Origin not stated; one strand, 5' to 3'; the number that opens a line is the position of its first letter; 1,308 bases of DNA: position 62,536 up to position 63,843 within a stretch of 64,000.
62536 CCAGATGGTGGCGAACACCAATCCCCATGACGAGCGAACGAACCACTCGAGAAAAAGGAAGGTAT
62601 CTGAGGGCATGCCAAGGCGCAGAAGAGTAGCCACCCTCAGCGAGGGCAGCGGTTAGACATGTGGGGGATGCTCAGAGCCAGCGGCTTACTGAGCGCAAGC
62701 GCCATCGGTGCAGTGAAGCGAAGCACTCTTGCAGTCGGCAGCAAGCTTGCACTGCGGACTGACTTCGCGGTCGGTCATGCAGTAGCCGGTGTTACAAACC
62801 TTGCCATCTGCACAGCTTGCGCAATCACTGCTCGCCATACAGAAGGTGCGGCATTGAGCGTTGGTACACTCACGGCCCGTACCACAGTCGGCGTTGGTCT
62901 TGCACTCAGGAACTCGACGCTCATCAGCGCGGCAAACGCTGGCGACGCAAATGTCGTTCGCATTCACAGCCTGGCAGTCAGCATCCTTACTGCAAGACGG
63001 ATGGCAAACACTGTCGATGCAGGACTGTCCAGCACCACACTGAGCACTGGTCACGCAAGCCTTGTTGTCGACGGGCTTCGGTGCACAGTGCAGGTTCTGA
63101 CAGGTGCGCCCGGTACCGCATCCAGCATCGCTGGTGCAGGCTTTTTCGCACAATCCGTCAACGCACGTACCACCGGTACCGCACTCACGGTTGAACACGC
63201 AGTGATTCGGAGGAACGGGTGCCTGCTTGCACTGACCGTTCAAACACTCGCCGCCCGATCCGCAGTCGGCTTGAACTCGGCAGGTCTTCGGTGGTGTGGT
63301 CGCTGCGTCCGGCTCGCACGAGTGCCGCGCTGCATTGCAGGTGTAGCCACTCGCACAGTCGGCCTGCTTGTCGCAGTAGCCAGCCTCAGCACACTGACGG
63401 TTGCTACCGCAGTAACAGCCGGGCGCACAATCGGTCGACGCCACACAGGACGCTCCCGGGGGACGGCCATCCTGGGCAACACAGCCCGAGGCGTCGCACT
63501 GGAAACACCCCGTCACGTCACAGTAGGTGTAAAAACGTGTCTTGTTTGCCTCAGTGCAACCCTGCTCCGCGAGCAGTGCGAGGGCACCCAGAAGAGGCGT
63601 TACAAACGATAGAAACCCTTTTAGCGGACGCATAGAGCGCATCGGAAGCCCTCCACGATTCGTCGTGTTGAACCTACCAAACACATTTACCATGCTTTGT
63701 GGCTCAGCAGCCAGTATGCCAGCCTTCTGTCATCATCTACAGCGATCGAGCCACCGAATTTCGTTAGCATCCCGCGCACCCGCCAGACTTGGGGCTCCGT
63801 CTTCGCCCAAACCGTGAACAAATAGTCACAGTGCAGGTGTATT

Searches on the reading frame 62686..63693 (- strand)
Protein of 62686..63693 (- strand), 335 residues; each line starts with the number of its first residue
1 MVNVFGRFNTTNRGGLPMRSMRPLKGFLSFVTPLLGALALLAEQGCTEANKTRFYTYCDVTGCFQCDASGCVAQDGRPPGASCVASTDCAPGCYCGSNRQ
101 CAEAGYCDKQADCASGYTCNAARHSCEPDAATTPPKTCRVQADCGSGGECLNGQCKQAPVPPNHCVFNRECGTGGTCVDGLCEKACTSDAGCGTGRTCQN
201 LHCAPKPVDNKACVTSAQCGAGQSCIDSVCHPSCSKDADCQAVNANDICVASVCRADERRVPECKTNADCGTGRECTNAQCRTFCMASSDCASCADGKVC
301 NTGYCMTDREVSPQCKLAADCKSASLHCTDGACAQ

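Call 24: search_protein_families(library=pfam, proteins=[window:62686-63693:-], max_evalue=0.0001)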
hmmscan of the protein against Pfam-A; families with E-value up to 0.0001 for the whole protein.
window:62686-63693:- (335 aa): 1 family
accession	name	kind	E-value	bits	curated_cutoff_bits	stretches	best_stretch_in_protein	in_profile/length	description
PF23416.1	DUF7107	-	9e-09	36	24.6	0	137-182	1-46/48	Domain of unknown function (DUF7107)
